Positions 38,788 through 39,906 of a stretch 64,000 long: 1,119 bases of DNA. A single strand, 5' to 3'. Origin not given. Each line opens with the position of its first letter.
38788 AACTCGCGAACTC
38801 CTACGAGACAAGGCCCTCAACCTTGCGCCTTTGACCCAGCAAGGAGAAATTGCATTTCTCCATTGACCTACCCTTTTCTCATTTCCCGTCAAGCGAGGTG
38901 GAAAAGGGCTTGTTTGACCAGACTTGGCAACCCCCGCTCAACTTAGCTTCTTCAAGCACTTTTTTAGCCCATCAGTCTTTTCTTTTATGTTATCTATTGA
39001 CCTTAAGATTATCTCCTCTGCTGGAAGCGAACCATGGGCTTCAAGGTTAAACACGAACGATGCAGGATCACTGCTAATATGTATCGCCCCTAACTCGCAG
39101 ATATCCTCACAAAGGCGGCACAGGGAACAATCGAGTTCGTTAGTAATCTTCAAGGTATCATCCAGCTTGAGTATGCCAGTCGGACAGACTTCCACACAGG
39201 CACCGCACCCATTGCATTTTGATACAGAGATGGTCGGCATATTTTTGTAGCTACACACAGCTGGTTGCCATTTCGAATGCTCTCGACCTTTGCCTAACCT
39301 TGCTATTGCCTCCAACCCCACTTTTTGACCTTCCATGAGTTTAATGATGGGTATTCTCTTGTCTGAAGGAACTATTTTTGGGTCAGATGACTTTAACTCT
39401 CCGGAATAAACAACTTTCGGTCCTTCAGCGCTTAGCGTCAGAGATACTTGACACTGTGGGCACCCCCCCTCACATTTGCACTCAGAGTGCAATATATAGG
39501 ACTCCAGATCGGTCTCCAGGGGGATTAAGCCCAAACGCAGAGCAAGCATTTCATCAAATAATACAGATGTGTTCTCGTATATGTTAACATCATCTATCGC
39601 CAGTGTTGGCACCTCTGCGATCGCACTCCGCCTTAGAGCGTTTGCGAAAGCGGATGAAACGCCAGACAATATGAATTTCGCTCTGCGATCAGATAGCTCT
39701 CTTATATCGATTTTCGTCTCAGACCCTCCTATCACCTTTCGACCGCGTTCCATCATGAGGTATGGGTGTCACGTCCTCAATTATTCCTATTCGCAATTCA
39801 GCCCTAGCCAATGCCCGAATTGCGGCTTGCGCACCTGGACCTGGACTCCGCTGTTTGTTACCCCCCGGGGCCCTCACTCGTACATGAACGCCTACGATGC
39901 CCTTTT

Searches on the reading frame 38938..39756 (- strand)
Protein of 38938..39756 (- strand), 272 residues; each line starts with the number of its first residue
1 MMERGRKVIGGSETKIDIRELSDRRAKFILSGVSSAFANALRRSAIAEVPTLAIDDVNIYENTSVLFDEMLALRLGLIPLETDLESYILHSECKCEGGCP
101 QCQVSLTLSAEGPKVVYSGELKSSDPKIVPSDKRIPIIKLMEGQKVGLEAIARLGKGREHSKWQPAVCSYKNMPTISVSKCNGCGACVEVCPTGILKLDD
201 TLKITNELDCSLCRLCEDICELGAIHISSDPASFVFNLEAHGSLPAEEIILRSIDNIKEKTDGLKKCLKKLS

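Call 8: find_related_loci(query=window:38941-39756:-, collection=genome_contigs, flank=4000)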
Query window:38941-39756:- (272 aa) in genome_contigs; peptide patterns used: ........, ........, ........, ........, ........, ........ (x = any residue, [..] = any of these).
116 stretches matched a pattern; 35 encode a relative of the query (tblastn E <= 1e-3); 35 distinct loci.
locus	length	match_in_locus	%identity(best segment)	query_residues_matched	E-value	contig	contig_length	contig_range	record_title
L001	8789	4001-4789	93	1-263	1e-164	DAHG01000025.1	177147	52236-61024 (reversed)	MAG TPA_asm: Methanocellaceae archaeon UBA148 UBA148_contig_16919, whole genome shotgun sequence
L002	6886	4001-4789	92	1-263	2e-164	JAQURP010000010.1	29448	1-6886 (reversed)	MAG: Methanocellales archaeon isolate STD1_76 NODE_3234_length_29448_cov_15.814160_Sandtown_D1, whole genome shotgun seq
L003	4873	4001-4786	87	1-262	4e-157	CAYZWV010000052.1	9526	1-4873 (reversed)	MAG TPA_asm: uncultured Methanocellaceae archaeon isolate SRP323688_co1_148 genome assembly, contig: NODE_10626_length_9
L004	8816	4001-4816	83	1-272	7e-153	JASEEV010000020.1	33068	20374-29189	MAG: Methanocellales archaeon isolate Yes46-07 NODE_20_length_33068_cov_62.171841, whole genome shotgun sequence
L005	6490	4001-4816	83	1-272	2e-152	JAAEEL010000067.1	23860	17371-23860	MAG: Methanocellales archaeon isolate MC 2_bins2173_k127_41165350, whole genome shotgun sequence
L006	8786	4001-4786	84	1-262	3e-150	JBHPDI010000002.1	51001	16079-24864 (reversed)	Halobacteriota archaeon isolate SAG AM-311-A10 NODE_2_length_51001_cov_29.059141, whole genome shotgun sequence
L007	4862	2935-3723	67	3-268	2e-121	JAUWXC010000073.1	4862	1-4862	MAG: Methanocellales archaeon isolate CSMAG_2674 CSMAG_2674_k127_2266867_length_4862_cov_6.0000, whole genome shotgun se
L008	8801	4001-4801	65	3-272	3e-118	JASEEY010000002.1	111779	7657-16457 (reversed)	MAG: Methanocellales archaeon isolate Yes46-10 NODE_2_length_111779_cov_8.890999, whole genome shotgun sequence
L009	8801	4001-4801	65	3-272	3e-114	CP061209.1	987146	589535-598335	MAG: Methanosarcinales archaeon isolate Met33H chromosome, complete genome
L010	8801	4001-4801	64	3-272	8e-113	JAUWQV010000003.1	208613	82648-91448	MAG: Methanocellales archaeon isolate CSMAG_2511 CSMAG_2511_k141_122220_length_208613_cov_24.7058, whole genome shotgun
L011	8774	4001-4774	64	16-272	2e-110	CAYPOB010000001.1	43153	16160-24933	MAG TPA_asm: uncultured Methanocellales archaeon isolate binchicken_co24_98 genome assembly, contig: NODE_206_length_431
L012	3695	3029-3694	72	16-236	6e-110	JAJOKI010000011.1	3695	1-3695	MAG: Methanocellales archaeon isolate MAG-838 c_000000000282, whole genome shotgun sequence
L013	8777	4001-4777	60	16-271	2e-102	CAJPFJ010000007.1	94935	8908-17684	Methanosarcinales archaeon isolate METP1 genome assembly, contig: CONTIG_7, whole genome shotgun sequence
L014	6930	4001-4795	59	10-271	3e-102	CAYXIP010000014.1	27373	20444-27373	MAG TPA_asm: uncultured Candidatus Methanoperedens sp. isolate SRP093762_co1_13 genome assembly, contig: NODE_1055_lengt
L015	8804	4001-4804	58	7-271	4e-102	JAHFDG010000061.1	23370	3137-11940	MAG: Candidatus Methanoperedens sp. isolate nzgw24 NODE_1969_length_23371_cov_10.626022, whole genome shotgun sequence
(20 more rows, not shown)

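Call 14: search_protein_families(library=pfam, proteins=[window:38938-39756:-])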
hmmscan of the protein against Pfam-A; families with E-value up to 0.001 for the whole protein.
window:38938-39756:- (272 aa): 12 families
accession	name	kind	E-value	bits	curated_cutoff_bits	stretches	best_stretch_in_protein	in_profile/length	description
PF01000.31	RNA_pol_A_bac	-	1.4e-17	64.5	33.9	1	63-162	5-101/119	RNA polymerase Rpb3/RpoA insert domain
PF01193.29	RNA_pol_L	-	7.9e-15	54.8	24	1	27-260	1-73/74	RNA polymerase Rpb3/Rpb11 dimerisation domain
PF00037.32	Fer4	-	3.3e-10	39.8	21.1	1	175-196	2-23/24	4Fe-4S binding domain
PF12838.12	Fer4_7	-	7.4e-09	36.4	27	2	180-223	1-51/52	4Fe-4S dicluster domain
PF12837.12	Fer4_6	-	7.3e-07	29.3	25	1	174-195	2-23/24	4Fe-4S binding domain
PF13187.11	Fer4_9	-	2e-06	28.1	27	1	180-225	1-52/52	4Fe-4S dicluster domain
PF12797.12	Fer4_2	-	1.8e-05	24.8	24.5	1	174-193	3-22/22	4Fe-4S binding domain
PF13746.11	Fer4_18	-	0.00014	22.4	27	1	175-221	55-96/114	4Fe-4S dicluster domain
PF13237.11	Fer4_10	-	0.00014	22.2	25.5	1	175-220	3-52/53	4Fe-4S dicluster domain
PF13183.11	Fer4_8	-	0.00016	22.6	27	0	164-195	46-68/68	4Fe-4S dicluster domain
PF13484.11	Fer4_16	-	0.0005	21.2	30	1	180-201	1-23/66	4Fe-4S double cluster binding domain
PF25160.1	LdpA_Fe-S-bd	-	0.00074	19.7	27.6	1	175-197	22-44/49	LdpA Fe-S cluster-binding domain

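Call 22: find_homologous_proteins(query=window:38941-39756:-, max_evalue=1e-40)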
Query window:38941-39756:- (272 aa): 1143 proteins with E <= 1e-40 among 2750 candidates; the best 120 are listed.
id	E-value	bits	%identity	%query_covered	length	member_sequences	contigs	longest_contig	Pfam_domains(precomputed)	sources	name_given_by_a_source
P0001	4.9e-164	562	93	100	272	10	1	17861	PF01000.32,PF01193.30,PF12837.13,PF00037.33,PF12838.13,PF13237.12,PF13187.12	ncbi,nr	ncbi:MAG: DNA-directed RNA polymerase subunit D [Methanocellales archaeon]|nr:DNA-directed RNA polym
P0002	1.5e-150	518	86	100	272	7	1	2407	PF01000.32,PF01193.30,PF00037.33,PF12838.13,PF13187.12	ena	-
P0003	4.2e-149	513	83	100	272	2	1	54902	PF01000.32,PF01193.30,PF12797.13,PF12837.13,PF00037.33,PF12838.13,PF13237.12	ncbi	-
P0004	4.6e-146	503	83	100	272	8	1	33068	PF01000.32,PF01193.30,PF12837.13,PF00037.33,PF12838.13,PF13187.12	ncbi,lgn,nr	ncbi:MAG: DNA-directed RNA polymerase subunit D [Methanocellales archaeon]|nr:DNA-directed RNA polym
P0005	6.9e-113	395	69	93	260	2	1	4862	PF01000.32,PF01193.30,PF00037.33,PF12838.13,PF13237.12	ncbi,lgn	-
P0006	7.1e-111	388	68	93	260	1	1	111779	PF01000.32,PF01193.30,PF00037.33,PF12838.13,PF13187.12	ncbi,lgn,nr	ncbi:MAG: DNA-directed RNA polymerase subunit D [Methanocellales archaeon]|nr:DNA-directed RNA polym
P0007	1.4e-109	384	66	94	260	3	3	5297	PF01000.32,PF01193.30,PF00037.33,PF12838.13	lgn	-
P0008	2.4e-108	380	67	94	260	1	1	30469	PF01000.32,PF01193.30,PF00037.33,PF12838.13,PF13237.12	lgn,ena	-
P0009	3.2e-106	373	67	94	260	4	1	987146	PF01000.32,PF01193.30,PF12837.13,PF00037.33,PF12838.13,PF13237.12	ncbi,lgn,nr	ncbi:MAG: DNA-directed RNA polymerase subunit D [Methanosarcinales archaeon]|nr:MAG: DNA-directed RN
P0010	1.6e-102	361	64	94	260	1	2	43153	PF01000.32,PF01193.30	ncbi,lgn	-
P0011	3.6e-101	356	72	81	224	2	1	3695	PF01000.32,PF01193.30,PF12837.13,PF00037.33,PF12838.13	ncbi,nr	ncbi:MAG: DNA-directed RNA polymerase subunit D, partial [Methanocellales archaeon]|nr:DNA-directed 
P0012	2.1e-99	351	62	94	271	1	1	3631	PF01000.32,PF01193.30,PF00037.33,PF12838.13,PF13183.12,PF13187.12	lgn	-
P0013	8.4e-98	345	65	85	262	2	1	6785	PF01000.32,PF01193.30,PF00037.33,PF13187.12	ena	-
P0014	2.1e-97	344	61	94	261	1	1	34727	PF01000.32,PF01193.30,PF00037.33,PF13746.12,PF13183.12,PF13187.12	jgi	-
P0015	3.8e-97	343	61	92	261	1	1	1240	PF01000.32,PF01193.30,PF00037.33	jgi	jgi:DNA-directed RNA polymerase subunit D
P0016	5.4e-97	343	62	93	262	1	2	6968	PF01000.32,PF01193.30,PF00037.33,PF12838.13,PF13187.12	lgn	-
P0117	6.4e-85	303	53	94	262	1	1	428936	PF01000.32,PF01193.30,PF00037.33,PF12838.13,PF13237.12,PF13187.12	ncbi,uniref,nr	ncbi:DNA-directed RNA polymerase subunit D [Methanocella sp. CWC-04]|uniref:DNA-directed RNA polymer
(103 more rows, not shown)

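Call 23: find_encoding_contigs(protein=P0117, flank=1500, max_places=2)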
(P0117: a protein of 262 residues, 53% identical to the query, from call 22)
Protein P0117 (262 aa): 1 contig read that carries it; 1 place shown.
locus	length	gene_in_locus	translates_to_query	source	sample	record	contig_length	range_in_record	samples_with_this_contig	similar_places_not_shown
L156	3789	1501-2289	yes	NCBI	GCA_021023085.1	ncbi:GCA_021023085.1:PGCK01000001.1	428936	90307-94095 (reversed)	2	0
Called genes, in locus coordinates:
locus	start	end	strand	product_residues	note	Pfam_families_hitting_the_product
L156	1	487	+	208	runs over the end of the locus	PF00416:Ribosomal_S13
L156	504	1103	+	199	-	PF22421:SYY_C-terminal (weak), PF01479:S4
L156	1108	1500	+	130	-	PF00411:Ribosomal_S11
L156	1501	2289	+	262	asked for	PF01193:RNA_pol_L, PF01000:RNA_pol_A_bac, PF00037:Fer4 (faint), PF13237:Fer4_10 (weak), PF12838:Fer4_7 (weak), PF13187:Fer4_9 (weak)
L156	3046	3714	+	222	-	-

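Call 24: find_encoding_contigs(protein=P0003, flank=1500, max_places=2)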
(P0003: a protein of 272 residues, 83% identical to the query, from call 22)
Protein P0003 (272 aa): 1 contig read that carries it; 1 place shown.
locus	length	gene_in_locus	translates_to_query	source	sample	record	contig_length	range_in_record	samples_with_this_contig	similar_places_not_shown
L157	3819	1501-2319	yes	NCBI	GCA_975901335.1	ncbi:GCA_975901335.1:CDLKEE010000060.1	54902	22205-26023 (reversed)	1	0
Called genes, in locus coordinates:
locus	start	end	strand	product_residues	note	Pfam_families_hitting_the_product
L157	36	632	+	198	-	PF00416:Ribosomal_S13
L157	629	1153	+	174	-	PF01479:S4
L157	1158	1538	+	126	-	PF00411:Ribosomal_S11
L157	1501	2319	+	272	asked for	PF01193:RNA_pol_L, PF01000:RNA_pol_A_bac, PF00037:Fer4, PF12797:Fer4_2 (weak), PF12837:Fer4_6 (weak), PF13237:Fer4_10 (weak), PF12838:Fer4_7 (weak)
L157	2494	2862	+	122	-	PF17135:Ribosomal_L18, PF00828:Ribosomal_L27A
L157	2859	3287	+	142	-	PF00572:Ribosomal_L13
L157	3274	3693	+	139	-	PF00380:Ribosomal_S9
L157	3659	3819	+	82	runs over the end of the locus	PF01194:RNA_pol_N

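Call 25: find_encoding_contigs(protein=P0008, flank=1500, max_places=2)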
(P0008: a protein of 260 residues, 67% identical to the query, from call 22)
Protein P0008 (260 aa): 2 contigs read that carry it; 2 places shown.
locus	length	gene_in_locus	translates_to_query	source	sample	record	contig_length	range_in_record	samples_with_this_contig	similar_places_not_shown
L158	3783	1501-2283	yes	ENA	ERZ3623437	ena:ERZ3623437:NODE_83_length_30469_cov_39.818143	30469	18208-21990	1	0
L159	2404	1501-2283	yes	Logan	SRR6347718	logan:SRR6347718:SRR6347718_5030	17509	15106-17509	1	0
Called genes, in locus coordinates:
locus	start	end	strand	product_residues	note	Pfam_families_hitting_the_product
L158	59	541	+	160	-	PF00416:Ribosomal_S13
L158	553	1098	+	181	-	PF01479:S4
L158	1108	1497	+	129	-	PF00411:Ribosomal_S11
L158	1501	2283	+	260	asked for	PF01193:RNA_pol_L, PF01000:RNA_pol_A_bac, PF00037:Fer4 (weak), PF13237:Fer4_10 (weak), PF12838:Fer4_7 (weak)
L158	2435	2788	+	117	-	PF17135:Ribosomal_L18 (weak)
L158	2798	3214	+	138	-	PF00572:Ribosomal_L13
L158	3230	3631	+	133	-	PF00380:Ribosomal_S9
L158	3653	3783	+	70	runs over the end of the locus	PF01194:RNA_pol_N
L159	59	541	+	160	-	PF00416:Ribosomal_S13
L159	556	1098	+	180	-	PF01479:S4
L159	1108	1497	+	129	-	PF00411:Ribosomal_S11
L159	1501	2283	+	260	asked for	PF01193:RNA_pol_L, PF01000:RNA_pol_A_bac, PF00037:Fer4 (weak), PF13237:Fer4_10 (weak), PF12838:Fer4_7 (weak)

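Call 27: find_encoding_contigs(protein=P0007, flank=1200, max_places=3)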
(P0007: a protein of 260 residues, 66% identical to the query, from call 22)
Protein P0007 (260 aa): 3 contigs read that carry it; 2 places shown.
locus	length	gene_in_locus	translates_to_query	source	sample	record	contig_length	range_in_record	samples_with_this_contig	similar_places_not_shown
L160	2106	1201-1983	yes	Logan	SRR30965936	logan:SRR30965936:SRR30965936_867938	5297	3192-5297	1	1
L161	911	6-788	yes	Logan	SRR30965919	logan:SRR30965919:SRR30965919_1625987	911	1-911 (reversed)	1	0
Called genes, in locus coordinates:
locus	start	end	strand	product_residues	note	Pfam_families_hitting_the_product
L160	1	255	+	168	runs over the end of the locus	PF00416:Ribosomal_S13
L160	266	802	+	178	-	PF22421:SYY_C-terminal (faint), PF01479:S4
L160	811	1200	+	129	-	PF00411:Ribosomal_S11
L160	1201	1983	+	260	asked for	PF01193:RNA_pol_L, PF01000:RNA_pol_A_bac, PF00037:Fer4 (faint), PF12838:Fer4_7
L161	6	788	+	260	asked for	PF01193:RNA_pol_L, PF01000:RNA_pol_A_bac, PF00037:Fer4 (faint), PF12838:Fer4_7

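Call 28: find_encoding_contigs(protein=P0012, flank=1200, max_places=2)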
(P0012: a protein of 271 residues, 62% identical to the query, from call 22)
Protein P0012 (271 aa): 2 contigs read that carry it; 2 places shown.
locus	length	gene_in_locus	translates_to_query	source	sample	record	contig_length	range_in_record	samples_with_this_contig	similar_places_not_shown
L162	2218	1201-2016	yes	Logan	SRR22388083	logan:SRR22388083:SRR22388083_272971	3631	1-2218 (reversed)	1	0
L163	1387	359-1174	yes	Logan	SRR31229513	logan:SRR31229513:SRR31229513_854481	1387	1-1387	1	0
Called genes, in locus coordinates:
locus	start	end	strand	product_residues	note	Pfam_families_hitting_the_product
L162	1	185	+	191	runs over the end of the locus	PF00416:Ribosomal_S13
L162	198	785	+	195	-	PF01479:S4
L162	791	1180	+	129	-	PF00411:Ribosomal_S11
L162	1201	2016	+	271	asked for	PF01193:RNA_pol_L, PF01000:RNA_pol_A_bac, PF13183:Fer4_8 (faint), PF12838:Fer4_7 (faint), PF13187:Fer4_9 (faint), PF00037:Fer4 (faint)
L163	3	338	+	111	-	?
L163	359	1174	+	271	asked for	PF01193:RNA_pol_L, PF01000:RNA_pol_A_bac, PF13183:Fer4_8 (faint), PF12838:Fer4_7 (faint), PF13187:Fer4_9 (faint), PF00037:Fer4 (faint)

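Call 29: find_encoding_contigs(protein=P0013, flank=1200, max_places=2)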
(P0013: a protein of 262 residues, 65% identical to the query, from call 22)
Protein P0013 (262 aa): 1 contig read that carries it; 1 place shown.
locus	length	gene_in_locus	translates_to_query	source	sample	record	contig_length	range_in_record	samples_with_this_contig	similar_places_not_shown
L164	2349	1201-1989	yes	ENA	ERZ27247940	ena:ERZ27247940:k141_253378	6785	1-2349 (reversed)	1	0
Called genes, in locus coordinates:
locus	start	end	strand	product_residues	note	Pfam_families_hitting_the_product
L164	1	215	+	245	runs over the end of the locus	PF00416:Ribosomal_S13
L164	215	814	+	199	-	PF01479:S4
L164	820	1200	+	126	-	PF00411:Ribosomal_S11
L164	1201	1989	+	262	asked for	PF01193:RNA_pol_L, PF01000:RNA_pol_A_bac, PF13187:Fer4_9 (faint), PF00037:Fer4 (weak)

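Call 30: find_encoding_contigs(protein=P0014, flank=1200, max_places=2)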
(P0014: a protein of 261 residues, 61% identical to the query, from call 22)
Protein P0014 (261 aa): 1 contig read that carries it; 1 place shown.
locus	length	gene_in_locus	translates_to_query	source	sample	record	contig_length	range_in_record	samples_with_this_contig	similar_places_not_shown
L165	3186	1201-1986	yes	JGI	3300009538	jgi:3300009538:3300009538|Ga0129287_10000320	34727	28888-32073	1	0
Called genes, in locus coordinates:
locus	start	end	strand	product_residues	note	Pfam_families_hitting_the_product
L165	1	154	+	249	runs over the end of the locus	PF00416:Ribosomal_S13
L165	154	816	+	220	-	PF01479:S4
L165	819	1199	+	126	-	PF00411:Ribosomal_S11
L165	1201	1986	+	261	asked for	PF01193:RNA_pol_L, PF01000:RNA_pol_A_bac, PF13187:Fer4_9 (faint), PF13183:Fer4_8 (faint), PF13746:Fer4_18 (faint), PF00037:Fer4 (faint)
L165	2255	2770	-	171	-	PF22769:DCD, PF00692:dUTPase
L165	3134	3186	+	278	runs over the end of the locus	PF13495:Phage_int_SAM_4, PF00589:Phage_integrase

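Call 31: find_encoding_contigs(protein=P0016, flank=1200, max_places=2)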
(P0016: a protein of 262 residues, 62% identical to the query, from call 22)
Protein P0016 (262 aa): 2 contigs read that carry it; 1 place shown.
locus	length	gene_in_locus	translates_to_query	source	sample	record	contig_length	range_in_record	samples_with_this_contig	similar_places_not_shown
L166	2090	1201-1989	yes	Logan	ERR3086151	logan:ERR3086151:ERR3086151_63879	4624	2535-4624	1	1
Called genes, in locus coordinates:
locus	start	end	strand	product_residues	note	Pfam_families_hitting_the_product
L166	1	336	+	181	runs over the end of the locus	PF00347:Ribosomal_L6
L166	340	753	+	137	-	PF01655:Ribosomal_L32e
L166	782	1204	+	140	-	PF01280:Ribosomal_L19e, PF25476:Ribosomal_L19e_C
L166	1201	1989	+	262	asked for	PF01193:RNA_pol_L, PF01000:RNA_pol_A_bac, PF13187:Fer4_9 (faint), PF00037:Fer4 (faint), PF12838:Fer4_7 (weak)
